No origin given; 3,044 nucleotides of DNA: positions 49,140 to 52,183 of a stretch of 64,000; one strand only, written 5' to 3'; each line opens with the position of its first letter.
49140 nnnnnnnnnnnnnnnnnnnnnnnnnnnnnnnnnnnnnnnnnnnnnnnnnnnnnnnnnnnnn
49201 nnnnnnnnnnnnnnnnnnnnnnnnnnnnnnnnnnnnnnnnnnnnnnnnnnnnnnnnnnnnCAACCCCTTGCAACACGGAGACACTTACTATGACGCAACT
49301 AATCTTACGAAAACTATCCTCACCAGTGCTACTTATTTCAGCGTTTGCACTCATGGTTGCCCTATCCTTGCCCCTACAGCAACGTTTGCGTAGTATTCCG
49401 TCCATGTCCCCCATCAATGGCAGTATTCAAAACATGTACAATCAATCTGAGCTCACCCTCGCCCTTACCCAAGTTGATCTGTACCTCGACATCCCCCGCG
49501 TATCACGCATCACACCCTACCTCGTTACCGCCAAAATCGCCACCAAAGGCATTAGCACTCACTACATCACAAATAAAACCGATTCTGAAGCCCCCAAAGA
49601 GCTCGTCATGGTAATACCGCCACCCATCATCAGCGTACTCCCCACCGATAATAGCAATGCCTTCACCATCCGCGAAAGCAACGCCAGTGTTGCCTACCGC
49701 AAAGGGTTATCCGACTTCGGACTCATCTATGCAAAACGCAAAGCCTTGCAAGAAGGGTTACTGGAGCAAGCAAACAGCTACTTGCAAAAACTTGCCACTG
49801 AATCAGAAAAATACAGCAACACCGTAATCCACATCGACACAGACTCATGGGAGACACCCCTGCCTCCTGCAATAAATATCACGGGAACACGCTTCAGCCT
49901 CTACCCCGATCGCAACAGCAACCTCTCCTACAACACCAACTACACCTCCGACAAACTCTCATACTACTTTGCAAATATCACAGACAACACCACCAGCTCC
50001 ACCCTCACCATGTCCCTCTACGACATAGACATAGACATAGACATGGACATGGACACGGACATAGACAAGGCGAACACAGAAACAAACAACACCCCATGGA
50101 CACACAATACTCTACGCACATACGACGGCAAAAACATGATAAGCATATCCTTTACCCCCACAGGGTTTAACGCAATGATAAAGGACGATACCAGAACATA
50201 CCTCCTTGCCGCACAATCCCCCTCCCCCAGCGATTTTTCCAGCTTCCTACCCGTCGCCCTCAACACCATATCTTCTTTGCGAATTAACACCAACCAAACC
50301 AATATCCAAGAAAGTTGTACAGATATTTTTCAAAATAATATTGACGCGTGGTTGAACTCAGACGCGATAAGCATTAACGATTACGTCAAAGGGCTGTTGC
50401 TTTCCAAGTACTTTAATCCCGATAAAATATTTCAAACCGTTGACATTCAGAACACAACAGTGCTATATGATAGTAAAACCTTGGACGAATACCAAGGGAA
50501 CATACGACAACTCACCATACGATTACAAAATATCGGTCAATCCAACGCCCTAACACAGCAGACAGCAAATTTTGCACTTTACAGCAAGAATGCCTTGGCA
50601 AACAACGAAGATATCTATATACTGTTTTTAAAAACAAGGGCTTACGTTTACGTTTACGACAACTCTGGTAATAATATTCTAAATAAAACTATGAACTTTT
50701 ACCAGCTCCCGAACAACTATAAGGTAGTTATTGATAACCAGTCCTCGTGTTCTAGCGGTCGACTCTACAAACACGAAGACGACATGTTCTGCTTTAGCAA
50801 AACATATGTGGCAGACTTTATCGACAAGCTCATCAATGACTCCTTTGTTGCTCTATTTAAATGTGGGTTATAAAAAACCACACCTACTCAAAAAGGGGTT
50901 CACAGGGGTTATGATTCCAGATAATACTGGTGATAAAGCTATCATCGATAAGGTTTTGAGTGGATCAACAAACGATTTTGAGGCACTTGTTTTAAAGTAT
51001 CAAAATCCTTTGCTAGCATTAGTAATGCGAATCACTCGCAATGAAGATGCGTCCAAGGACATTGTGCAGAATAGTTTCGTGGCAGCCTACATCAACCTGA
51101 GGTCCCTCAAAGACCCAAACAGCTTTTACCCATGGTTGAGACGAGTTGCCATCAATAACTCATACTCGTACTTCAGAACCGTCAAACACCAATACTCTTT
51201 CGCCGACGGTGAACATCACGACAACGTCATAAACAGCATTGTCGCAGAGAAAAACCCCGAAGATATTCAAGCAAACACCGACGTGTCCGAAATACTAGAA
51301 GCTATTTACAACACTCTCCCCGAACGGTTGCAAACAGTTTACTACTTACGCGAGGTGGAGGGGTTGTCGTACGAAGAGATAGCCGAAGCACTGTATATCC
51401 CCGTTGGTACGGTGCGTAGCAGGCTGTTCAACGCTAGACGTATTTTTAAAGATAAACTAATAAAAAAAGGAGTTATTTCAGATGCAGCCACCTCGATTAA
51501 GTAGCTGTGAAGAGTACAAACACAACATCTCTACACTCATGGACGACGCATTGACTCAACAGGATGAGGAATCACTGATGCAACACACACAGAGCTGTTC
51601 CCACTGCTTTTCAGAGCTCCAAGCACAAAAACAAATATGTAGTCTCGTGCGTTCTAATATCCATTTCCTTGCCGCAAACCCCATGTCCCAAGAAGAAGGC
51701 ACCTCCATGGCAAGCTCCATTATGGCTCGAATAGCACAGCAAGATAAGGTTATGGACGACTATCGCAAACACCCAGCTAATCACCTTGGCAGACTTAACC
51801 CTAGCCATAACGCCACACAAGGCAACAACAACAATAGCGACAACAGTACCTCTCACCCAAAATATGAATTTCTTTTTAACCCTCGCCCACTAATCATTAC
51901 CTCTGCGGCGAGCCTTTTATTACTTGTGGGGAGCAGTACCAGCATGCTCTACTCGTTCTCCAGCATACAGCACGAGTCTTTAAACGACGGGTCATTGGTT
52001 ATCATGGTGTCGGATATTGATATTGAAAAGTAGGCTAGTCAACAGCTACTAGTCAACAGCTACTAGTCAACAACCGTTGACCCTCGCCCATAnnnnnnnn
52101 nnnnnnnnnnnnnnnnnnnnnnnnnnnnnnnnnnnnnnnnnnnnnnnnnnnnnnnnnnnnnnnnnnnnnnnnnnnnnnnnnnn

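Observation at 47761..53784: Two large unrecognisable envelope proteins head an ECF sigma / anti-sigma / HtrA / oligopeptide-importer cluster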

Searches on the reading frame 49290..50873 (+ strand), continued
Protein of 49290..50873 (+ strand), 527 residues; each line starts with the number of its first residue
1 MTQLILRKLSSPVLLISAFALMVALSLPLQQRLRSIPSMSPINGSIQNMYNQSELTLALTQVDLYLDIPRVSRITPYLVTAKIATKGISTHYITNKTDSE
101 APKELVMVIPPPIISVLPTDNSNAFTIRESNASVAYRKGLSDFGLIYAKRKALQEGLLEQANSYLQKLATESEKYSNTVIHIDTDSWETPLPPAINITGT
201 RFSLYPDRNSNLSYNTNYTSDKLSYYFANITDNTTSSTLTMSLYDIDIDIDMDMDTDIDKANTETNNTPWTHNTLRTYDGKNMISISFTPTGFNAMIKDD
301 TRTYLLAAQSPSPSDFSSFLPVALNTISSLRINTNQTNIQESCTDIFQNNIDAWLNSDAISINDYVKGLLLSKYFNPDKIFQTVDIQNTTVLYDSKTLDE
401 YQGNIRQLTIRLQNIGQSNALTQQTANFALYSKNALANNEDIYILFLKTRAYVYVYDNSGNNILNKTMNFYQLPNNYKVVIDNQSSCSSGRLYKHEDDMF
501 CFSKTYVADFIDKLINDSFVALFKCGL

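Call 69: fold_search(model_id=the predicted structure, library=pdb)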
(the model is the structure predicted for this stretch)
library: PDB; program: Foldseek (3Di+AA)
matches with E <= 10: 456; with E <= 0.001: 0
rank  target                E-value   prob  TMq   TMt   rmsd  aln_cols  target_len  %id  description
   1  2v43_B                4.1e-02  0.14  0.07  0.12  21.7       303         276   10  Crystal structure of RseB: a sensor for periplasmic stress response in E. coli (released 2007-08-28)
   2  2v42_B                4.1e-02  0.13  0.07  0.12  21.8       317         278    8  Crystal structure of RseB: a sensor for periplasmic stress response in E. coli (released 2007-08-28)
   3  2v42_A                5.7e-02  0.13  0.07  0.12  22.3       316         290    9  Crystal structure of RseB: a sensor for periplasmic stress response in E. coli (released 2007-08-28)
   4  3m4w_A                6.1e-02  0.15  0.07  0.12  22.0       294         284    7  Structural basis for the negative regulation of bacterial stress response by RseB (released 2010-05-05)
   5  2p4b_A                7.6e-02  0.11  0.07  0.12  21.8       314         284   10  Crystal structure of E.coli RseB (released 2007-05-22)
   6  6xrf_H                1.5e-01  0.82  0.13  0.41  13.7       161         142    8  EagT6 Tse6 NT complex (released 2020-12-30)
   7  2v43_C                1.5e-01  0.08  0.07  0.12  20.6       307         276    9  Crystal structure of RseB: a sensor for periplasmic stress response in E. coli (released 2007-08-28)
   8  3m4w_D                2.0e-01  0.12  0.07  0.13  23.7       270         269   10  Structural basis for the negative regulation of bacterial stress response by RseB (released 2010-05-05)
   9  6xrf_G                2.5e-01  0.72  0.13  0.42  13.8       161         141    8  EagT6 Tse6 NT complex (released 2020-12-30)
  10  7ctq_A                3.5e-01  0.51  0.06  0.07   8.6        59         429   15  Peptidyl tryptophan dihydroxylase QhpG essential for tryptophylquinone cofactor biogenesis (released 2021-02-17)
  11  3tvv_B                3.7e-01  0.07  0.08  0.14  23.0       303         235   11  Structure of the tandem PH domains of Rtt106 (residues 68-315) (released 2012-02-01)
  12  1tu1_A                3.9e-01  0.57  0.12  0.40  14.5       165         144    7  Crystal Structure of Protein of Unknown Function PA94 from Pseudomonas aeruginosa, Putative Regulator (released 2004-08-03)
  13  1vet_A                4.4e-01  0.47  0.05  0.22   8.3        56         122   14  Crystal Structure of p14/MP1 at 1.9 A resolution (released 2004-08-03)
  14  2v43_A                5.8e-01  0.08  0.07  0.14  23.0       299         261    9  Crystal structure of RseB: a sensor for periplasmic stress response in E. coli (released 2007-08-28)
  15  6xrf_A                6.4e-01  0.44  0.12  0.41  13.7       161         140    8  EagT6 Tse6 NT complex (released 2020-12-30)
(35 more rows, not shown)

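Call 72: search_protein_families(library=ncbifam, proteins=[P0008, P0009, P0010, L005:156-1508:+, L006:81-1436:+, L007:533-1843:+, P0005], max_evalue=1)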
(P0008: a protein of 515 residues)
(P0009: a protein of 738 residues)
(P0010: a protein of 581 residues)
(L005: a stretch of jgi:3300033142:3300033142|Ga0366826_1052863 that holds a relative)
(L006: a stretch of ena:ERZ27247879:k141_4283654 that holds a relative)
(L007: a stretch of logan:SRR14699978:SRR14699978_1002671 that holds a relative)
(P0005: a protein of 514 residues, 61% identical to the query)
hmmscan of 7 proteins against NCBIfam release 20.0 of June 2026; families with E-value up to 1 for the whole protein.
P0008 (515 aa): 0 families

P0009 (738 aa): 0 families

P0010 (581 aa): 0 families

L005:156-1508:+ (450 aa): 6 families
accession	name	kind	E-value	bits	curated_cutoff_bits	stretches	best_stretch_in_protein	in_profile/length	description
NF006948.0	PRK09430.1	equivalog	0.015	14.9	162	1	85-149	117-180/267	co-chaperone DjlA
NF033903.0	VaFE_rpt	domain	0.021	15.2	24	1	204-270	47-116/121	VaFE repeat-containing surface-anchored protein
NF050007.1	HP0495_fam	equivalog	0.026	15.3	45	1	288-315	24-51/80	HP0495 family protein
TIGR02833.1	spore_III_AB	equivalog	0.046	13.8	146.5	1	79-160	66-148/170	stage III sporulation protein SpoIIIAB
NF008662.0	PRK11664.1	equivalog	0.16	10.2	1053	1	65-156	454-544/813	ATP-dependent helicase HrpB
TIGR03789.1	pdsO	hypoth_equivalog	0.95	9.1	152.2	0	353-397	42-89/243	sortase-associated OmpA-like protein PdsO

L006:81-1436:+ (451 aa): 1 family
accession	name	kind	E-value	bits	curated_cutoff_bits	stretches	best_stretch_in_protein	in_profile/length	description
NF006948.0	PRK09430.1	equivalog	0.019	14.5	162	1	94-159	124-188/267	co-chaperone DjlA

L007:533-1843:+ (436 aa): 1 family
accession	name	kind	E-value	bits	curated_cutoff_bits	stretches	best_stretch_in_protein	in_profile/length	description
NF009757.0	PRK13261.2-3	equivalog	0.18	11.7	199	1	100-142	70-112/159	urease accessory protein UreE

P0005 (514 aa): 0 families

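Call 73: search_protein_families(library=padloc, proteins=[window:49290-50873:+, P0008, P0009, P0010, L005:156-1508:+, L006:81-1436:+, L007:533-1843:+], max_evalue=1)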
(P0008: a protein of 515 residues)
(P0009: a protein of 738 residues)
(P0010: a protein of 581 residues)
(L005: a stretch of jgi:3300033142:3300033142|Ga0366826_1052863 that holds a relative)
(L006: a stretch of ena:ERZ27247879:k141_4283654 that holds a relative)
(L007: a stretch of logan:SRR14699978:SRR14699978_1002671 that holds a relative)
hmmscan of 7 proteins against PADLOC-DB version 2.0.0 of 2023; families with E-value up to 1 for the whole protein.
window:49290-50873:+ (527 aa): 0 families

P0008 (515 aa): 0 families

P0009 (738 aa): 2 families
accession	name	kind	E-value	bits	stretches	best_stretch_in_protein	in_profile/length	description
PDLC04510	PDC-M20A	-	0.4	8.2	1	540-621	14-98/267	-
PDLC04009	PD-Lambda-5_A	-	0.66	6.6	1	532-600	252-317/488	-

P0010 (581 aa): 0 families

L005:156-1508:+ (450 aa): 1 family
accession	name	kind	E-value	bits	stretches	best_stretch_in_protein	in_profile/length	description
PDLC05027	PDC-S48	-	0.011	12.8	1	99-149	271-321/411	-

L006:81-1436:+ (451 aa): 0 families

L007:533-1843:+ (436 aa): 1 family
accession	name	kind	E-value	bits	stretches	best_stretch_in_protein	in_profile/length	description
PDLC05027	PDC-S48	-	0.028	11.5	1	106-148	277-319/411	-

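Call 78: find_related_loci(query=A5, collection=viral_contigs, flank=8000)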
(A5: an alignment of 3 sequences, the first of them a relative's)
Query A5 (450 aa) in viral_contigs; peptide patterns used: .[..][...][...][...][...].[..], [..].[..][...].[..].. (x = any residue, [..] = any of these).
600 stretches matched a pattern, but none encodes a relative of the query by tblastn (E <= 1e-3).

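Call 88: find_encoding_contigs(protein=P0007, flank=10000, max_places=4)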
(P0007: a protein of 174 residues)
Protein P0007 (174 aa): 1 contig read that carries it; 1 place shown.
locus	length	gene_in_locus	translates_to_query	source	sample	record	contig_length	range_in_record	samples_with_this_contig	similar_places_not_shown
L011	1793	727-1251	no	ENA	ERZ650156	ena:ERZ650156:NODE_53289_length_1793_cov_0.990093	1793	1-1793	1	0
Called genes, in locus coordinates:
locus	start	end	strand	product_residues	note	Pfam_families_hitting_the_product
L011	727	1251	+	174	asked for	-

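Call 89: search_protein_families(library=pfam, proteins=[L010:2-310:+, L010:431-787:+, L010:894-1055:+, L010:1263-1622:+, L010:5117-5707:+, L007:3681-3917:+, L008:2069-2470:+, L008:1617-1916:+, L008:688-1182:-], max_evalue=0.01)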
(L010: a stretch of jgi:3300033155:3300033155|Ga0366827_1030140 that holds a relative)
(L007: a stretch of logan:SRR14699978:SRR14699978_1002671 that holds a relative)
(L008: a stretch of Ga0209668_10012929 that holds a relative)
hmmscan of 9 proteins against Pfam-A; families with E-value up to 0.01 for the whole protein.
L010:2-310:+ (102 aa): 1 family
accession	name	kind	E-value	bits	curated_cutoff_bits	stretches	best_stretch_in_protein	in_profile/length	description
PF25583.1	WCX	-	2.9e-12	47.2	23.9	1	24-95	4-72/76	WCX domain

L010:431-787:+ (118 aa): 1 family
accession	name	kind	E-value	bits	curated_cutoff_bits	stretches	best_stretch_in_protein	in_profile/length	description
PF06803.17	DUF1232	-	1e-06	28.8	23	1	19-50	4-36/37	Protein of unknown function (DUF1232)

L010:894-1055:+ (53 aa): 0 families

L010:1263-1622:+ (119 aa): 0 families

L010:5117-5707:+ (196 aa): 0 families

L007:3681-3917:+ (78 aa): 0 families

L008:2069-2470:+ (133 aa): 1 family
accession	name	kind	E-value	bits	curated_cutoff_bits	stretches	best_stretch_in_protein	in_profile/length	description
PF09723.15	Zn_ribbon_8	-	0.0027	18.1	34.4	0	79-107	6-38/41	Zinc ribbon domain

L008:1617-1916:+ (99 aa): 1 family
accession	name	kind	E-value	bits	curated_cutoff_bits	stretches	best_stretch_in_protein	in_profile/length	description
PF10387.14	DUF2442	-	1.4e-13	51.3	23.9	1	5-79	1-71/72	Protein of unknown function (DUF2442)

L008:688-1182:- (164 aa): 0 families

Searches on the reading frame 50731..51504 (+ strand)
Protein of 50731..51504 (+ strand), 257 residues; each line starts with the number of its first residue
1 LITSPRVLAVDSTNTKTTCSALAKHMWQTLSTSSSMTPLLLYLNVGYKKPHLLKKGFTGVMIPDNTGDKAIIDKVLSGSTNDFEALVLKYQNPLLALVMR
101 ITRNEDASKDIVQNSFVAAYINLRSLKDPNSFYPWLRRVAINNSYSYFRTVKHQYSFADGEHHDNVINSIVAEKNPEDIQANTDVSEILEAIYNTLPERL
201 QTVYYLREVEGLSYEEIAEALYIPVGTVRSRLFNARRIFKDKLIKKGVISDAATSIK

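Call 4: search_protein_families(library=pfam, proteins=[window:50731-51504:+], max_evalue=0.1)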
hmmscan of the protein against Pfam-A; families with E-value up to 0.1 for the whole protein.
window:50731-51504:+ (257 aa): 7 families
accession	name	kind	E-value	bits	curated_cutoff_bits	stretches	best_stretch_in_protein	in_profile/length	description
PF08281.18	Sigma70_r4_2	-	2.1e-15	56.6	25.7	1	187-237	2-52/54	Sigma-70, region 4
PF04542.20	Sigma70_r2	-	1.1e-09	38.4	24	1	86-150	1-67/71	Sigma-70 region 2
PF04545.22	Sigma70_r4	-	6.9e-09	35.5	24.1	1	195-237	4-46/50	Sigma-70, region 4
PF07638.17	Sigma70_ECF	-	9.2e-06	26.1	21.1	1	71-243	7-183/185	ECF sigma factor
PF13384.12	HTH_23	-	0.0022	18.2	24.6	1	196-229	4-35/50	Homeodomain-like domain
PF13412.12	HTH_24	-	0.0029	17.6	21.9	1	208-232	14-38/48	Winged helix-turn-helix DNA-binding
PF13556.12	HTH_30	-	0.027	14.7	27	1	210-240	11-41/59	PucR C-terminal helix-turn-helix domain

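Call 5: search_protein_families(library=ncbifam, proteins=[window:50731-51504:+], max_evalue=0.1)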
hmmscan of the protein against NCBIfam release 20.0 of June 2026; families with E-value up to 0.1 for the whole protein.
window:50731-51504:+ (257 aa): 99 families (the best 25 are shown)
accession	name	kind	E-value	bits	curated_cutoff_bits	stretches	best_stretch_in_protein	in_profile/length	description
TIGR02939.1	RpoE_Sigma70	equivalog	3.2e-37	128.4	236.15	1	66-242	5-185/190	RNA polymerase sigma factor RpoE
NF008888.0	PRK11922.1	equivalog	1.3e-34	119.9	204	1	63-246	12-199/231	RNA polymerase sigma factor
TIGR02985.1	Sig70_bacteroi1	subfamily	2.4e-27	96.1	126.4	1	82-243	2-162/162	RNA polymerase sigma-70 factor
NF007223.0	PRK09641.1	equivalog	8.5e-26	90.9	209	1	69-244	6-185/187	RNA polymerase sigma factor SigW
NF058625.1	sigma_PG0214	equivalog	9.7e-26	90.5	130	1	81-246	4-164/170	GFO_1088 family ECF-type sigma factor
NF007216.0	PRK09638.1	equivalog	2.6e-25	89.2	194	1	66-246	3-177/180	RNA polymerase sigma factor SigY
NF009171.0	PRK12518.1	equivalog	1.8e-24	86.6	208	1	65-248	11-189/191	RNA polymerase sigma factor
TIGR02950.1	SigM_subfam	subfamily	4.6e-22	78.6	147.95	1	84-242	3-157/159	RNA polymerase sigma factor, SigM family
TIGR02937.1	sigma70-ECF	superfamily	7.3e-22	77.7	42.9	1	83-242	3-164/165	sigma-70 family RNA polymerase sigma factor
TIGR02948.1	SigW_bacill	equivalog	4.5e-21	75.8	243.1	1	68-243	5-184/187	RNA polymerase sigma factor SigW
TIGR02983.1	SigE-fam_strep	subfamily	8.3e-21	74.5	141.55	1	79-239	4-154/162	SigE family RNA polymerase sigma factor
NF009166.1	PRK12513.1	equivalog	2.1e-20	73.3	206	1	65-244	6-187/193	RNA polymerase sigma factor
TIGR02947.1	SigH_actino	hypoth_equivalog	9.9e-20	71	251.55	1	81-244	11-180/193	RNA polymerase sigma-70 factor, TIGR02947 family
NF007229.0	PRK09647.1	equivalog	1e-19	70.8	265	1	81-247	44-206/220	RNA polymerase sigma factor SigE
TIGR02954.1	Sig70_famx3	hypoth_equivalog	4e-19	69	188.5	1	70-243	5-167/170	RNA polymerase sigma-70 factor, TIGR02954 family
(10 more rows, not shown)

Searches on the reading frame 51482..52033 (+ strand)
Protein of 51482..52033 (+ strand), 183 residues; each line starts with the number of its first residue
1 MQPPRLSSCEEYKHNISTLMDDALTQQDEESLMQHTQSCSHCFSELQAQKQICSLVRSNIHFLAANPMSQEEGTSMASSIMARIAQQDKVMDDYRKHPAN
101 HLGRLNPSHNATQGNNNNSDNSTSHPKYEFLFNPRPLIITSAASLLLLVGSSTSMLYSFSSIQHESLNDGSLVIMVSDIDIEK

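Call 4: search_protein_families(library=pfam, proteins=[window:51482-52033:+], max_evalue=0.1)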
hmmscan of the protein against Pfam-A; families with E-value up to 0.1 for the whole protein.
window:51482-52033:+ (183 aa): 3 families
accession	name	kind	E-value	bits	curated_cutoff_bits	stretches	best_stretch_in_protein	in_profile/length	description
PF13490.11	zf-HC2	-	0.0002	21.8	22.2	1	9-42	1-34/35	Putative zinc-finger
PF19233.4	DUF5886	-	0.054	14.3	36.5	1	25-64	21-60/135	Family of unknown function (DUF5886)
PF15257.11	DUF4590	-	0.055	13.8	27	1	3-51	61-108/114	Domain of unknown function (DUF4590)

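Call 5: search_protein_families(library=ncbifam, proteins=[window:51482-52033:+], max_evalue=0.1)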
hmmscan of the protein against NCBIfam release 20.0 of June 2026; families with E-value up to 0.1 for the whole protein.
window:51482-52033:+ (183 aa): 2 families
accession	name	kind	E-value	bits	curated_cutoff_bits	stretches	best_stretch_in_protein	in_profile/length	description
TIGR03988.1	antisig_RsrA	equivalog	6.7e-08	32.5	62.5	1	8-58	1-51/77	mycothiol system anti-sigma-R factor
NF052368.1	antisigmaE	subfamily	0.039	13.8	50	1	8-42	3-37/48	anti-sigma factor family protein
